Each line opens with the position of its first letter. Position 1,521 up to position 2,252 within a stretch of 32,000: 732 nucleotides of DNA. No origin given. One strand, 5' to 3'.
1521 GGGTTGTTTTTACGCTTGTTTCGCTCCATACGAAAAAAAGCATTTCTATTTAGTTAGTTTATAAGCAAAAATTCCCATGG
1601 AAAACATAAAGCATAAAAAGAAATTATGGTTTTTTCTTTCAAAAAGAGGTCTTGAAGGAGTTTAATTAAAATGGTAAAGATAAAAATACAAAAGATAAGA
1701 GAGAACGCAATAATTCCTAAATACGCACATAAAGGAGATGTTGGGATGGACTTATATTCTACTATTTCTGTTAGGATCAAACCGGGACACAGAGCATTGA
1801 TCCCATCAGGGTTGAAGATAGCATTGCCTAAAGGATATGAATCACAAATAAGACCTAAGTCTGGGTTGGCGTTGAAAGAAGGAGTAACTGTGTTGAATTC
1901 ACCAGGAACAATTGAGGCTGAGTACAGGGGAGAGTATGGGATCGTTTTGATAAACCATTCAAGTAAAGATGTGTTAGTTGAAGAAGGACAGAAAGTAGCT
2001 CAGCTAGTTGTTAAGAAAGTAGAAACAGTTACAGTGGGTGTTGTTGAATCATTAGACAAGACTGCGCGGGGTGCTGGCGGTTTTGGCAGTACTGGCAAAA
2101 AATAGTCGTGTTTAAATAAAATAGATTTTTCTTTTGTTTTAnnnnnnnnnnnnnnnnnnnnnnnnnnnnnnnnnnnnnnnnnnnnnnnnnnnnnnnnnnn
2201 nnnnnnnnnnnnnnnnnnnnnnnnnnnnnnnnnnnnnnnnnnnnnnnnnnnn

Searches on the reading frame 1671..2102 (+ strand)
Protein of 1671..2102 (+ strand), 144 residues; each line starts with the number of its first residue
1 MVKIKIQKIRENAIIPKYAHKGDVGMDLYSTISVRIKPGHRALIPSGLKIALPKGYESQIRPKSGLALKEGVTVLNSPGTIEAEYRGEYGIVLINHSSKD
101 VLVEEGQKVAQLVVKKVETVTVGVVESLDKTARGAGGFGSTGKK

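Call 17: search_protein_families(library=pfam, proteins=[window:1671-2102:+], max_evalue=0.001)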
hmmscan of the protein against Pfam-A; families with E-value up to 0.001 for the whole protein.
window:1671-2102:+ (144 aa): 2 families
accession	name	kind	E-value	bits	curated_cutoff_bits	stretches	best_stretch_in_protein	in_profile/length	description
PF00692.24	dUTPase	-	2.9e-30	105.1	22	1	12-142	2-129/129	dUTPase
PF22769.1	DCD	-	6.2e-09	36.6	27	1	35-116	72-152/153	dCTP deaminase-like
